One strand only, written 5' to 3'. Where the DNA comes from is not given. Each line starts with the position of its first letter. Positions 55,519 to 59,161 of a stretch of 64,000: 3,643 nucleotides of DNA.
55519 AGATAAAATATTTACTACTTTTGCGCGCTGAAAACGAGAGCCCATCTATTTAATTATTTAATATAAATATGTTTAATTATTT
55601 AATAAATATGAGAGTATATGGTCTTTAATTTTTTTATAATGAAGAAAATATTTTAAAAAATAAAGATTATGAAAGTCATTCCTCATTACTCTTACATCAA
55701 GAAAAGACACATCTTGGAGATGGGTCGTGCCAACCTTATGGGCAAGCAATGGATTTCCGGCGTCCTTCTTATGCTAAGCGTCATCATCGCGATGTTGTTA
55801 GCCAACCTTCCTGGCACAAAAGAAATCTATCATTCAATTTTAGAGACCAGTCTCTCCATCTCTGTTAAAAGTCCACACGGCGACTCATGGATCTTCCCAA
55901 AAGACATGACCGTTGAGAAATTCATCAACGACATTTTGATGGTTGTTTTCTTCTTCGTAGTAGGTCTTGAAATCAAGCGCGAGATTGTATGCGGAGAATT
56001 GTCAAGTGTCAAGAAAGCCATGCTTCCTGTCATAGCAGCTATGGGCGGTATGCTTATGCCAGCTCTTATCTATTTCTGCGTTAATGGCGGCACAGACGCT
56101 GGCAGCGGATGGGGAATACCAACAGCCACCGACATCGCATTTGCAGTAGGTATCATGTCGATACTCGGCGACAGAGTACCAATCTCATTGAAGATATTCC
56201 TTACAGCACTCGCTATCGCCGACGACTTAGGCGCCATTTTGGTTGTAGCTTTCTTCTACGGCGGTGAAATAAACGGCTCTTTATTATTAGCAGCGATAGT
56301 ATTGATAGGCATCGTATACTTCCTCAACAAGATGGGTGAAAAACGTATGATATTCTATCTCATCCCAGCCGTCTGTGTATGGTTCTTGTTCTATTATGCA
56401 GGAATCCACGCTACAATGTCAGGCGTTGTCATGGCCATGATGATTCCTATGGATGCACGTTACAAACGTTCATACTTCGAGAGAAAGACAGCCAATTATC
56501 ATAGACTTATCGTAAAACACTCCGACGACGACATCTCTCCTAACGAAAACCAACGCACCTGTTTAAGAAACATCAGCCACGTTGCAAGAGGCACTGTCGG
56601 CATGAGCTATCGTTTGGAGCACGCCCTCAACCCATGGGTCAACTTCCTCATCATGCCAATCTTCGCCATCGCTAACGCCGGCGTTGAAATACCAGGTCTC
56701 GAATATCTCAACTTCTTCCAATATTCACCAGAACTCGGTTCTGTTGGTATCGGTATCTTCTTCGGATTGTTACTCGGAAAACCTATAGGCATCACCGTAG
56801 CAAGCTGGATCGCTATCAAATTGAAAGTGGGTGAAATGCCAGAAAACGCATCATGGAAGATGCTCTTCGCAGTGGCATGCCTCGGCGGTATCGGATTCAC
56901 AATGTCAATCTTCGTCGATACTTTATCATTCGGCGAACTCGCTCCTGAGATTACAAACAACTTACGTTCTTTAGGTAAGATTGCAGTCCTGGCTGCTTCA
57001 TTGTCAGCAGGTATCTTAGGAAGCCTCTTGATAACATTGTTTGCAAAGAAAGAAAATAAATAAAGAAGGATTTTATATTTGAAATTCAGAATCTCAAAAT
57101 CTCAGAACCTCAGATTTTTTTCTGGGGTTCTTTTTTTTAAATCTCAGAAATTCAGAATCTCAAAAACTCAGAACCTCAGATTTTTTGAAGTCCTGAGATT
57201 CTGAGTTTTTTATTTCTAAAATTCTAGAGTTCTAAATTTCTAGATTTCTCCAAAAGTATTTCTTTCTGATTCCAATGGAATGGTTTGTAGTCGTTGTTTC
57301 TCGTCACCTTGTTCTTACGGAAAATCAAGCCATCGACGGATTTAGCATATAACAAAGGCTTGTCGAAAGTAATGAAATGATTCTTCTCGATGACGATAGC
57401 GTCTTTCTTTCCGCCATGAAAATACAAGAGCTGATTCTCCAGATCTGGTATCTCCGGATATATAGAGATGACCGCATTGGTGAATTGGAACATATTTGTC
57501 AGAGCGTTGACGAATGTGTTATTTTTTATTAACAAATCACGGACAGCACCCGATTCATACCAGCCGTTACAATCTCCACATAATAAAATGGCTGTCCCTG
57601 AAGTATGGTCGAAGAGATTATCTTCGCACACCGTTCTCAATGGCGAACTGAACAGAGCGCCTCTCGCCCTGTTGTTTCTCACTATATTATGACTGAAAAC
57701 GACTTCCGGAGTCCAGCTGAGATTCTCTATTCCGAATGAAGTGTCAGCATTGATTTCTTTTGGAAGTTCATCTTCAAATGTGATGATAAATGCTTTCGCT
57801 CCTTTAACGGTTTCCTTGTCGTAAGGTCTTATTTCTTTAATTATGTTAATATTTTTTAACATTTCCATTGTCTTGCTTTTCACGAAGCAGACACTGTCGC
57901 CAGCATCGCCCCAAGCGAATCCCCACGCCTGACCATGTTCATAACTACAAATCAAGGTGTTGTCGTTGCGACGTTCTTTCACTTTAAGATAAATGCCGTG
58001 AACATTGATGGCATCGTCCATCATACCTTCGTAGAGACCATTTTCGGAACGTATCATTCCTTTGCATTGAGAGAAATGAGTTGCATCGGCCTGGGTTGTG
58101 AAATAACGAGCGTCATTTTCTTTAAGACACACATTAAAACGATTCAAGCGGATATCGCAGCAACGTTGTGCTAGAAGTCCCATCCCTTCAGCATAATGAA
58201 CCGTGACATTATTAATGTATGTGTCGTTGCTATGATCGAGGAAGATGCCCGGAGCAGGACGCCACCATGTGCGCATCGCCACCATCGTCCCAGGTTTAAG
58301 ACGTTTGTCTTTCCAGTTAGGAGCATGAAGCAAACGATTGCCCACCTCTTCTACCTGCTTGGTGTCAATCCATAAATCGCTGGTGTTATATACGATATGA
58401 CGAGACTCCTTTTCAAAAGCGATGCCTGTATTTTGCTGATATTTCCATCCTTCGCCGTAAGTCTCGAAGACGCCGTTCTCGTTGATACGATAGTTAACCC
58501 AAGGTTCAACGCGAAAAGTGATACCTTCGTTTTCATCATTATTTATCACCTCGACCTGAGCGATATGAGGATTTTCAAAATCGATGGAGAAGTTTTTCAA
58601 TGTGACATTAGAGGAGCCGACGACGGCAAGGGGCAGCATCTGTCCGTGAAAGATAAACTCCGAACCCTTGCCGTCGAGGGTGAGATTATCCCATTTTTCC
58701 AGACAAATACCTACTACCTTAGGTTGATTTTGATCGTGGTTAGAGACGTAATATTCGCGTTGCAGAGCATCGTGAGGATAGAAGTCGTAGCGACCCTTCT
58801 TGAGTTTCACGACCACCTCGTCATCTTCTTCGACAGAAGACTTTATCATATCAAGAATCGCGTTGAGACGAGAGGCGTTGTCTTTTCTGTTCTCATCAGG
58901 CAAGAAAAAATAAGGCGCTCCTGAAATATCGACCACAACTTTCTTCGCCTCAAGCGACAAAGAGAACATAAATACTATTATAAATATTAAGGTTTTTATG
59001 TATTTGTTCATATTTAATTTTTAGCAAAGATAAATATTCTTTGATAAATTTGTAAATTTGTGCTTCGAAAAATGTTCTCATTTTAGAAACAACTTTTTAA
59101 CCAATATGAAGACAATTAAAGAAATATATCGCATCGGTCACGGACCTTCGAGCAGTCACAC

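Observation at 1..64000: Degenerate 7-8-nt tandem arrays fill gene 3' flanks and are absent from every divergent promoter region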

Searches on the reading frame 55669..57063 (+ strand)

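Call 24: search_protein_families(library=pfam, proteins=[window:55669-57063:+])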
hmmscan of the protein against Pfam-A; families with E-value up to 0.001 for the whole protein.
window:55669-57063:+ (464 aa): 1 family
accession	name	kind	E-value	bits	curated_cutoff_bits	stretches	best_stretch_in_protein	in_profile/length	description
PF06965.17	Na_H_antiport_1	-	1.9e-132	442.1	23.5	1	24-454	4-373/374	Na+/H+ antiporter 1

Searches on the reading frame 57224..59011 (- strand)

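Call 24: search_protein_families(library=pfam, proteins=[window:57224-59011:-])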
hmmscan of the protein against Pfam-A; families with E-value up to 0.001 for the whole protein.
window:57224-59011:- (595 aa): 3 families
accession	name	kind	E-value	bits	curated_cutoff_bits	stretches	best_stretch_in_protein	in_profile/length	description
PF23763.2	Beta-barrel_GLAA-B_I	-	5.8e-27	94.2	28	1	151-244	1-95/95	GLAA-B beta-barrel domain I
PF23764.1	Beta-barrel_GLAA-B_II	-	4.3e-08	33.7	28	1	352-422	1-63/67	GLAA-B beta-barrel domain II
PF13229.12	Beta_helix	-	4.4e-07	30.1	25.9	0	430-506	53-116/158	Right handed beta helix region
